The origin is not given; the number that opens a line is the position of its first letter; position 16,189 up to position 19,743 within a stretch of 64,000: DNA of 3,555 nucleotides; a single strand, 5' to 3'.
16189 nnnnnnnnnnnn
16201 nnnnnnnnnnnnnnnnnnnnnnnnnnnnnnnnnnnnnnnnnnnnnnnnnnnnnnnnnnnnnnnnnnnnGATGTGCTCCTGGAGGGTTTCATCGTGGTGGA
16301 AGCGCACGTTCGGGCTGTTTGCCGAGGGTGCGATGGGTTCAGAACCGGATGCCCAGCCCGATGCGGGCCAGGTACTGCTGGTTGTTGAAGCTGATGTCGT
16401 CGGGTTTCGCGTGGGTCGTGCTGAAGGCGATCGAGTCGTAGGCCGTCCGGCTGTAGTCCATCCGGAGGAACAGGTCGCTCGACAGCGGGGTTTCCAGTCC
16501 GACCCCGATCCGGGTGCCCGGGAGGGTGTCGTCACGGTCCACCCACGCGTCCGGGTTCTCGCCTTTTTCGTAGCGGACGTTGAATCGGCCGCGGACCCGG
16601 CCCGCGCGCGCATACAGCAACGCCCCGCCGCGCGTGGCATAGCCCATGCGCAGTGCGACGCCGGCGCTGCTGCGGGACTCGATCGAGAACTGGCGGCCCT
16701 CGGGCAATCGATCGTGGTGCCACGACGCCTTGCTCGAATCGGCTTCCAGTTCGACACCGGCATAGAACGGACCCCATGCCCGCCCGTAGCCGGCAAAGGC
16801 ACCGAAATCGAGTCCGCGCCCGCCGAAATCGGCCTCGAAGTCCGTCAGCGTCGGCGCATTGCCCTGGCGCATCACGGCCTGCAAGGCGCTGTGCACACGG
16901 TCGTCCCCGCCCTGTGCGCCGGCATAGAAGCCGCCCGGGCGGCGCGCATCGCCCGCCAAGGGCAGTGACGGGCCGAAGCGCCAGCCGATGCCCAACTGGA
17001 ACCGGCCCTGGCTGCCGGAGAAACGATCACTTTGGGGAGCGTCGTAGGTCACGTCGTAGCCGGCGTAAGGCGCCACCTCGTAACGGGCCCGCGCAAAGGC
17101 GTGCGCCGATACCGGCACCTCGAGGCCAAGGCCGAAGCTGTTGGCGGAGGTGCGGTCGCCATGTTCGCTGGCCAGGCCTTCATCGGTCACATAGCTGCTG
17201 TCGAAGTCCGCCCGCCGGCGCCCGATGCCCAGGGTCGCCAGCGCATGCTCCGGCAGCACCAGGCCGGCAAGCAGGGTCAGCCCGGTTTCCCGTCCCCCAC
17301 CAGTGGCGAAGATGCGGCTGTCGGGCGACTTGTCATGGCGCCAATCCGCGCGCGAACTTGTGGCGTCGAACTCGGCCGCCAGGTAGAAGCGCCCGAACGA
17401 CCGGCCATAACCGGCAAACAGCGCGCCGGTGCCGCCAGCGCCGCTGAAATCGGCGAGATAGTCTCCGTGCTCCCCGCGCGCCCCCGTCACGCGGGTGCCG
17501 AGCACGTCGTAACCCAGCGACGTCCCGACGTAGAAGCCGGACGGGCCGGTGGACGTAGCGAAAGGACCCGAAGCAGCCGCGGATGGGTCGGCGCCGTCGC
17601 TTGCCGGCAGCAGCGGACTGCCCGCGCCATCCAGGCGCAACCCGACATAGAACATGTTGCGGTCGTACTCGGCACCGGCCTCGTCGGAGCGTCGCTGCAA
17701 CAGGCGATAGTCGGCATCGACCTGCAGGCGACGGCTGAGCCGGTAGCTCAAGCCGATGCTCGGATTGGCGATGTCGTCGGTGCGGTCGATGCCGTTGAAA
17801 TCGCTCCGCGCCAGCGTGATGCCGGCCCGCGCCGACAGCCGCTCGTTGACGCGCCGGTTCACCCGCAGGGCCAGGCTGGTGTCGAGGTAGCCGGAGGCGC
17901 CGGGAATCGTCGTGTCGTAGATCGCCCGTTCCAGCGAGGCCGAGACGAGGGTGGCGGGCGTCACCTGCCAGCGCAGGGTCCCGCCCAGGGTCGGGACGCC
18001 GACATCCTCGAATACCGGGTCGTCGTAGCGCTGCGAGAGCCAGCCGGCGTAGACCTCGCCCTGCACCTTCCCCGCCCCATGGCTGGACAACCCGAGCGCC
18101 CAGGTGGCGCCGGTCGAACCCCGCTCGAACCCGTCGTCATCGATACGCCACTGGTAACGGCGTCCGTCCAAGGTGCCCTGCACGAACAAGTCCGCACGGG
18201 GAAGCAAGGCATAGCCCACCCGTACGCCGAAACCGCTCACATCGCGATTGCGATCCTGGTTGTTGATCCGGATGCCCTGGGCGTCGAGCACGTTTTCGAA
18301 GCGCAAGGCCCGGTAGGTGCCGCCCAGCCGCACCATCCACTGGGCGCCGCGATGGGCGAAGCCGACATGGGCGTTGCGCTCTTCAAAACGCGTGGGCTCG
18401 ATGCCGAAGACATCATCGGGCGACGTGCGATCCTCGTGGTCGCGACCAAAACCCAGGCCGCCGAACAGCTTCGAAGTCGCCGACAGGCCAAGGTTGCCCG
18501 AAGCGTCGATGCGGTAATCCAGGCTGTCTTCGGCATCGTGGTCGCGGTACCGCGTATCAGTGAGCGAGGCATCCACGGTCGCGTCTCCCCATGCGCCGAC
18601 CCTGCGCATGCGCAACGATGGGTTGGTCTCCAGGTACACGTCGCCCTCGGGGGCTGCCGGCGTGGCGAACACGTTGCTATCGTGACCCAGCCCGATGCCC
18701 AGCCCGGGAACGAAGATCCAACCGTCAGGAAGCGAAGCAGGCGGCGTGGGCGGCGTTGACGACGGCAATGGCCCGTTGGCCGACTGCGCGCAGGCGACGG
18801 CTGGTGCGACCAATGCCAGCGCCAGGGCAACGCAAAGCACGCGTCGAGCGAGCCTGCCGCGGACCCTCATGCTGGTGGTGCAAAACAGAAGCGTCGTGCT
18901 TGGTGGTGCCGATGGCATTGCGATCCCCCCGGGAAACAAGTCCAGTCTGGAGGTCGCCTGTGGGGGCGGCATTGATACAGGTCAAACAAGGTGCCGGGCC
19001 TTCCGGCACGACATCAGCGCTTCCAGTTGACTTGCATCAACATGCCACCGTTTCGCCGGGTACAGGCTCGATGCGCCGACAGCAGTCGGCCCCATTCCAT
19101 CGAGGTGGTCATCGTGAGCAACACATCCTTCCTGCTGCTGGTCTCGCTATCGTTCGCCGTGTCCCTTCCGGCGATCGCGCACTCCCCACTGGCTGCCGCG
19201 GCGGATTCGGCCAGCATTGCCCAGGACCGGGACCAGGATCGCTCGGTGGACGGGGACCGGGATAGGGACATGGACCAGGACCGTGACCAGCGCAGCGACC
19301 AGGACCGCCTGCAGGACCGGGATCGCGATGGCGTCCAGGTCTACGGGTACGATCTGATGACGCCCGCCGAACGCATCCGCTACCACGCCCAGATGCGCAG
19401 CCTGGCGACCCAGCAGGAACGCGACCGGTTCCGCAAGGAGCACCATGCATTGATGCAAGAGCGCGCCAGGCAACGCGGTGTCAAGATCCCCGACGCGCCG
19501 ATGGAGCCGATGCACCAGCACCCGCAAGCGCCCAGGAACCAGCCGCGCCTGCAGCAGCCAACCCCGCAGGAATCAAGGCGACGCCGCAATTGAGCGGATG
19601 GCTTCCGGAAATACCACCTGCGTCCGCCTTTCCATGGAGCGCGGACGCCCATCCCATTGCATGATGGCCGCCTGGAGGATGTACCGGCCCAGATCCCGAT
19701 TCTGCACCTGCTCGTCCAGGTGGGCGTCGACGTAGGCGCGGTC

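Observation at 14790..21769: Accessory block between ubiE and hslU: candidate uncharacterised surface/export module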

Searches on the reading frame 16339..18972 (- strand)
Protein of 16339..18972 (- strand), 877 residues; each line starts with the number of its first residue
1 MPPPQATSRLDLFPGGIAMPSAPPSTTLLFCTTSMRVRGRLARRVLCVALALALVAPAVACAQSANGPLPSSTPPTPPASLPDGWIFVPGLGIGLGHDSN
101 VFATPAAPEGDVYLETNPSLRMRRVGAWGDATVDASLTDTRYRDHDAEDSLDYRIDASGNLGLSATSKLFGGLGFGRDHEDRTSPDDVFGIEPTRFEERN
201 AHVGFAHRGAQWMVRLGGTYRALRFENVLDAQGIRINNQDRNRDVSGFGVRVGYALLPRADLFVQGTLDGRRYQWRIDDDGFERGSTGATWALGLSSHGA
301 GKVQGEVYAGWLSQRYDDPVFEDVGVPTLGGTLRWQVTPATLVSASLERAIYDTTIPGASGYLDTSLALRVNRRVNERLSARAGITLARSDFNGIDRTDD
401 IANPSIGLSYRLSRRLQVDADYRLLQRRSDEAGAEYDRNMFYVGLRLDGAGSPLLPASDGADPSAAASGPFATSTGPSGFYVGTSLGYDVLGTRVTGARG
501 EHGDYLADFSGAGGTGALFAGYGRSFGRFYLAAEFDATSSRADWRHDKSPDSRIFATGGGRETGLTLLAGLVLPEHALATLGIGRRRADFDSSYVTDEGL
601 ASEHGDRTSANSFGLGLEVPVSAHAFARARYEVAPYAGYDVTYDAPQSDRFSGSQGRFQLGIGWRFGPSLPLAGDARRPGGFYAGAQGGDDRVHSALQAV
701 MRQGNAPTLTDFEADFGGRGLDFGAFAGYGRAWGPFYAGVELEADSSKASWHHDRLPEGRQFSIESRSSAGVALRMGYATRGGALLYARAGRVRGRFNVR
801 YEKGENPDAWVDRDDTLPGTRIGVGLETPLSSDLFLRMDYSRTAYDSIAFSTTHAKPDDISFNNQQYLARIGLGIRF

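Call 3: search_protein_families(library=pfam, proteins=[window:16339-18972:-], max_evalue=0.01)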
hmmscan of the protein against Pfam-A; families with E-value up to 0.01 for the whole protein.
window:16339-18972:- (877 aa): 3 families
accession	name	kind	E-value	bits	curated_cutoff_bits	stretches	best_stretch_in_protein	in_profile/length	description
PF10082.15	BBP2_2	-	6.8e-76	256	23.7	1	84-447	12-376/378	Putative beta-barrel porin 2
PF13505.12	OMP_b-brl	-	1e-21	78.3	28.7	3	678-863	18-165/175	Outer membrane protein beta-barrel domain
PF01389.23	OmpA_membrane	-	3.9e-06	27.2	21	0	682-874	6-173/180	OmpA-like transmembrane domain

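Call 4: search_protein_families(library=ncbifam, proteins=[window:16339-18972:-], max_evalue=0.01)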
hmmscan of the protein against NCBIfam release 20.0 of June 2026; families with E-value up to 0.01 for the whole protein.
window:16339-18972:- (877 aa): 4 families
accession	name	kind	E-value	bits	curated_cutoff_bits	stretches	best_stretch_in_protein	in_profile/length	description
TIGR03014.2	EpsL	equivalog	4.2e-14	52.3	275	1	90-446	21-382/385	XrtB/PEP-CTERM-associated polysaccharide biosynthesis outer membrane protein EpsL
TIGR03016.1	pepcterm_hypo_1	hypoth_equivalog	5.7e-11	42.1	90.85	1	365-445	392-473/477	TIGR03016 family PEP-CTERM system-associated outer membrane protein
TIGR04565.1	OMP_myx_plus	subfamily_domain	0.0049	16.9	60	0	798-873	101-157/161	outer membrane beta-barrel domain-containing protein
NF058595.1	invert_tail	domain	0.0073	16.6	37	0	23-78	32-88/113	lipo-invert putative C-terminal anchoring domain-containing protein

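Call 16: find_homologous_proteins(query=window:16339-18972:-, max_evalue=0.001)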
Query window:16339-18972:- (877 aa): 19 proteins with E <= 0.001 among 8000 candidates.
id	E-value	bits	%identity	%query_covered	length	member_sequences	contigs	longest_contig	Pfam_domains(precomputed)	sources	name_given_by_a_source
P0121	0.0e+0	1905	100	96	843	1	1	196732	PF13505.13,PF01389.24,PF10082.16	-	-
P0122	0.0e+0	1279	68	93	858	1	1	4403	PF13505.13,PF10082.16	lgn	-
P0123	0.0e+0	1271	70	91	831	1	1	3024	PF13505.13,PF10082.16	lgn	-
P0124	0.0e+0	1251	67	94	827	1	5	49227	PF13505.13,PF10082.16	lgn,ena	-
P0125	0.0e+0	1231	66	95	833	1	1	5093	PF13505.13,PF01389.24,PF10082.16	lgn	-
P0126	0.0e+0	1191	64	95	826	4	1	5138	PF13505.13,PF10082.16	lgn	-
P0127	0.0e+0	1019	58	92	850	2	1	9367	PF13505.13,PF10082.16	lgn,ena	-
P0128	1.4e-274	932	54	92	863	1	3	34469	PF13505.13,PF10082.16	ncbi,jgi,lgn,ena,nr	ncbi:MAG TPA: outer membrane beta-barrel protein [Rhodanobacter sp.]|nr:outer membrane beta-barrel p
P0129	4.8e-273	927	53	95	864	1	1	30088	PF13505.13,PF10082.16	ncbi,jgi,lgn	ncbi:MAG: outer membrane beta-barrel protein [Rhodanobacter sp.]|jgi:hypothetical protein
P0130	5.4e-262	890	52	91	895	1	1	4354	PF13505.13,PF10082.16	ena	-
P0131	7.9e-259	880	52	91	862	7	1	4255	PF13505.13,PF10082.16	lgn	-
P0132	1.1e-258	879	52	95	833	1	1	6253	PF13505.13,PF10082.16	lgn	-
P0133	3.1e-246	838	48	95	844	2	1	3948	PF13505.13,PF01389.24,PF10082.16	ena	-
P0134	5.2e-244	831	50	92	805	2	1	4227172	PF13505.13,PF10082.16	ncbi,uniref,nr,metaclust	ncbi:hypothetical protein ATSB10_05230 [Dyella thiooxydans]|uniref:Outer membrane protein beta-barre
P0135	1.3e-227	776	48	94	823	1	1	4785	PF13505.13,PF10082.16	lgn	-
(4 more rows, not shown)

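Call 46: predict_structure(alignment_id=A3)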
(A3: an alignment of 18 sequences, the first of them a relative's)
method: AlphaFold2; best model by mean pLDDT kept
length: 843 residues; sequences in the alignment: 18
mean_pLDDT: 82.2   pTM: 0.69
mean pLDDT of the five models: 82.2, 80.6, 79.7, 78.1, 77.0
residues with pLDDT >= 90: 346; 70-90: 373; 50-70: 57; < 50: 67
segments of 3 or more residues with pLDDT < 50: 1-46, 419-439
pLDDT, mean of each block of 10 residues (from residue 1): 34 41 31 25 46 88 83 79 92 86 93 89 93 93 79 66 95 91 96 80 86 96 89 95 83 95 81 96 89 94 85 91 84 90 80 91 88 81 86 80 85 66 33 39 88 92 71 89 95 90 93 76 86 92 92 87 77 90 91 95 79 77 95 69 77 91 85 80 89 87 90 86 80 88 90 95 84 68 92 86 95 83 83 93 81
secondary structure, 60 per line:
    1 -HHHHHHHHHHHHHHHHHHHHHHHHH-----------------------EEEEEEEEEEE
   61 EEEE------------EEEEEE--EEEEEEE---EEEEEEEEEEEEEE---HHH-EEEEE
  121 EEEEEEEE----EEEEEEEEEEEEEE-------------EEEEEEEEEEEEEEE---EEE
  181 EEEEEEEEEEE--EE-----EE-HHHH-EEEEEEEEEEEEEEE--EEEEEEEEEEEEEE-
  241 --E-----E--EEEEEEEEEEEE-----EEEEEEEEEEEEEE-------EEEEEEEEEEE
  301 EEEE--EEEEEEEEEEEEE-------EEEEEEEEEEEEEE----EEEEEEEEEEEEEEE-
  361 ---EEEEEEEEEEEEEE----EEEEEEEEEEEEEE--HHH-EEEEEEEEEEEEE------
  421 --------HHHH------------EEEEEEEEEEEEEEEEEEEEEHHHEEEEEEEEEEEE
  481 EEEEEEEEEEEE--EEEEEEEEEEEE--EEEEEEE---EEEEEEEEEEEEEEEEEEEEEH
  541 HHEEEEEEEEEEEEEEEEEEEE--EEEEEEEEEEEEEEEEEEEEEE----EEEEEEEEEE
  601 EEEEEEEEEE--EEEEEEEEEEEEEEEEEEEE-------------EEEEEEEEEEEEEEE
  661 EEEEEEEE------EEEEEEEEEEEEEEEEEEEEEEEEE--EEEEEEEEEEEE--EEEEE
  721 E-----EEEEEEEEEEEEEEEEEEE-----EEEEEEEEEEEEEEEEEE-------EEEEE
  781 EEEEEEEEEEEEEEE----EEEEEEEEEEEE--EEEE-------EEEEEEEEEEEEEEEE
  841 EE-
elements in order (helices of 4 or more, strands of 3 or more residues): H2-26 E50-64 E77-82 E85-91 E95-108 E116-128 E133-146 E160-174 E178-191 H204-207 E209-223 E226-239 E252-263 E269-282 E290-304 E307-319 E327-340 E345-359 E364-377 E382-395 E402-414 H429-432 E445-465 E469-492 E495-506 E509-515 E519-539 E543-562 E565-586 E591-610 E613-632 E646-668 E675-699 E702-713 E716-721 E727-745 E751-768 E776-795 E800-811 E814-817 E825-842

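Call 54: fold_search(model_id=the predicted structure, library=pdb)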
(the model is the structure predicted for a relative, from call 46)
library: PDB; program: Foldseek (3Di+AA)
matches with E <= 10: 896; with E <= 0.001: 349
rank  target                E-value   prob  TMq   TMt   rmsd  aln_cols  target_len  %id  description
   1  1nqg                  1.6e-08  1.00  0.21  0.28  20.2       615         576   10  OUTER MEMBRANE COBALAMIN TRANSPORTER (BTUB) FROM E. COLI, WITH BOUND CALCIUM (released 2003-04-29)
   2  6r2q_B                7.6e-08  1.00  0.16  0.20  27.4       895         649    8  Structure of the Mtr complex (released 2020-04-22)
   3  1nqe                  9.2e-08  1.00  0.19  0.27  20.2       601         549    9  OUTER MEMBRANE COBALAMIN TRANSPORTER (BTUB) FROM E. COLI (released 2003-04-29)
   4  3m8b                  1.1e-07  1.00  0.23  0.33  18.8       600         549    9  Crystal structure of spin-labeled BtuB V10R1 in the apo state (released 2010-09-15)
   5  5fq6_B                1.1e-07  1.00  0.14  0.13  31.3      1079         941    6  Crystal structure of the SusCD complex BT2261-2264 from Bacteroides thetaiotaomicron (released 2016-12-21)
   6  3rgn                  1.5e-07  1.00  0.23  0.33  18.3       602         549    8  Crystal structure of spin-labeled BtuB W371R1 (released 2011-10-26)
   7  3rgm                  1.8e-07  1.00  0.23  0.33  18.3       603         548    9  Crystal structure of spin-labeled BtuB T156R1 (released 2011-10-26)
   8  1ujw_A                1.8e-07  1.00  0.24  0.32  17.4       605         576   10  Structure of the complex between BtuB and Colicin E3 Receptor binding domain (released 2003-11-25)
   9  8wv0_B                3.9e-07  1.00  0.21  0.46  10.4       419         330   11  Outer membrane porin of Burkholderia pseudomallei (BpsOmp38) (released 2024-10-30)
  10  2guf                  4.9e-07  1.00  0.22  0.30  19.2       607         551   10  In meso crystal structure of the cobalamin transporter, BtuB (released 2006-12-05)
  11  8wv0_A                5.4e-07  1.00  0.22  0.48   9.7       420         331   12  Outer membrane porin of Burkholderia pseudomallei (BpsOmp38) (released 2024-10-30)
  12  8s34_A                5.4e-07  1.00  0.12  0.14  33.3       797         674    8  Ferric-mycobactin receptor (FemA) in complex with aeruginic acid (released 2025-02-26)
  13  1nqf                  5.6e-07  1.00  0.23  0.33  18.6       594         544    9  OUTER MEMBRANE COBALAMIN TRANSPORTER (BTUB) FROM E. COLI, METHIONINE SUBSTIUTION CONSTRUCT FOR SE-MET SAD PHASING (released 2003-04-29)
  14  1nqh                  5.6e-07  1.00  0.23  0.31  19.2       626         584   10  OUTER MEMBRANE COBALAMIN TRANSPORTER (BTUB) FROM E. COLI, WITH BOUND CALCIUM AND CYANOCOBALAMIN (VITAMIN B12) SUBSTRATE (released 2003-04-29)
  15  2hdi_A                5.6e-07  1.00  0.22  0.28  23.4       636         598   10  Crystal structure of the Colicin I receptor Cir from E.coli in complex with receptor binding domain of Colicin Ia. (released 2007-05-08)
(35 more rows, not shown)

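Call 84: find_related_loci(query=A3, collection=metagenome_contigs, flank=6000)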
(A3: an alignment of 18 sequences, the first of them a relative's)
Query A3 (843 aa) in metagenome_contigs; peptide patterns used: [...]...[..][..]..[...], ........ (x = any residue, [..] = any of these).
166 stretches matched a pattern; 58 encode a relative of the query (tblastn E <= 1e-3); 58 distinct loci.
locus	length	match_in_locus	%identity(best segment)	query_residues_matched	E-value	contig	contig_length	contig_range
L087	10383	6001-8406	54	36-843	0e+0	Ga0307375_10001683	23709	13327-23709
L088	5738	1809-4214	54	36-843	0e+0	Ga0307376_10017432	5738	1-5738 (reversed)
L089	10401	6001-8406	54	36-843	0e+0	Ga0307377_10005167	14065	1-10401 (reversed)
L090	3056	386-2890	49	4-843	0e+0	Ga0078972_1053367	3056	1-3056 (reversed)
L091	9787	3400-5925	47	2-843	0e+0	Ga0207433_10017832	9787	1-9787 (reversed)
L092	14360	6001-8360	50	49-843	0e+0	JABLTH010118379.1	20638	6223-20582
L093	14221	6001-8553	35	3-843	2e-142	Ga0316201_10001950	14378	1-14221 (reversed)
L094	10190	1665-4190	34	9-843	3e-129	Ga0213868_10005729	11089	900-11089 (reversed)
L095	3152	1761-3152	31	3-454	8e-59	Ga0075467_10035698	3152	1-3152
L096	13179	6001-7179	35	53-425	7e-54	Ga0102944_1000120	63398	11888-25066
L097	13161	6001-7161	31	26-409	8e-50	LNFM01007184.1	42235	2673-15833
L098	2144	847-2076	31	34-423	2e-50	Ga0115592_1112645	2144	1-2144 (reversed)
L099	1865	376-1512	31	10-384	4e-51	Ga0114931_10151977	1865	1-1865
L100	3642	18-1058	32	63-409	9e-49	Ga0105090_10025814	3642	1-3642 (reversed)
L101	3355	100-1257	33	12-393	9e-48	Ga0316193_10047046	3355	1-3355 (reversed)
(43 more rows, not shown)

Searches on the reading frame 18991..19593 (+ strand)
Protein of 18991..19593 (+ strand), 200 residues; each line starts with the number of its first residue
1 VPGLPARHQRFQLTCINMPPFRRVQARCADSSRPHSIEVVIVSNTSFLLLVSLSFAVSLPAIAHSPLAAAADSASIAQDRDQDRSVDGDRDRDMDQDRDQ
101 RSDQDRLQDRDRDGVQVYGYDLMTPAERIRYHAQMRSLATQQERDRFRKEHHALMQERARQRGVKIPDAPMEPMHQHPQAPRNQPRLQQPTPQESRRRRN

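Call 3: search_protein_families(library=pfam, proteins=[window:18991-19593:+], max_evalue=0.01)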
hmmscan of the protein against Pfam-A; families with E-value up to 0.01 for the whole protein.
window:18991-19593:+ (200 aa): 0 families

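Call 4: search_protein_families(library=ncbifam, proteins=[window:18991-19593:+], max_evalue=0.01)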
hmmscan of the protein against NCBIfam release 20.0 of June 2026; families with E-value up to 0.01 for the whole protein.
window:18991-19593:+ (200 aa): 0 families

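Call 51: search_protein_families(library=pfam, proteins=[window:19108-19593:+], max_evalue=1)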
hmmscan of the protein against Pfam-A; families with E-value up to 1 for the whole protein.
window:19108-19593:+ (161 aa): 0 families

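Call 52: search_protein_families(library=ncbifam, proteins=[window:19108-19593:+], max_evalue=1)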
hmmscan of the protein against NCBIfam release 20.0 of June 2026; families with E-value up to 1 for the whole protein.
window:19108-19593:+ (161 aa): 4 families
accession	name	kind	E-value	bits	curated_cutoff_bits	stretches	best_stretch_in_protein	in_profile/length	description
TIGR01622.1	SF-CC1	subfamily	0.19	10.7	231.65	1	39-128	15-104/500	splicing factor, CC1-like family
NF033609.2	MSCRAMM_ClfA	exception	0.26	8.9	1150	1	40-66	663-689/934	MSCRAMM family adhesin clumping factor ClfA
NF012181.0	MSCRAMM_SdrD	exception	0.29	8.4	2500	1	40-67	1225-1252/1379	MSCRAMM family adhesin SdrD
NF000535.3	MSCRAMM_SdrC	exception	0.43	8.5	1700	1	40-67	817-844/963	MSCRAMM family adhesin SdrC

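Call 65: search_solved_structures(query=A5, max_evalue=10)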
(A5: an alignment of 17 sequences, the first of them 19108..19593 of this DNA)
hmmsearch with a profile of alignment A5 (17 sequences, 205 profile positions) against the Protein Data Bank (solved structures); distinct sequences matched with E-value up to 10: 8.
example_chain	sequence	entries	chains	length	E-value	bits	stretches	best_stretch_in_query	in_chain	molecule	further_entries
6q8i_C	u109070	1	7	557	0.023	17.7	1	52-98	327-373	Protein Red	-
6q8i_K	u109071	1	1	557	0.023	17.7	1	52-98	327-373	Protein Red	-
5o9z_R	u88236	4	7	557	0.023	17.7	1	52-98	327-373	Protein Red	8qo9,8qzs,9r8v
7emf_A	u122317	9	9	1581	0.048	16.7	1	59-92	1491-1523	Mediator of RNA polymerase II transcription subunit 1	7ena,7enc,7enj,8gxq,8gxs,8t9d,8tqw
5mg3_D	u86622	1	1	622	0.63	13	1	110-160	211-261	Protein translocase subunit SecD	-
7ycx_h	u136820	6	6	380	2.1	11.3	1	49-99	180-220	Negative elongation factor E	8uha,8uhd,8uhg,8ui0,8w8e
9j0n_X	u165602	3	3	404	2.4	11.1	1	49-99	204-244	Negative elongation factor E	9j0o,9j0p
6gml_X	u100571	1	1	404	2.5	11.1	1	49-99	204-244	Negative elongation factor E,Negative elongation factor E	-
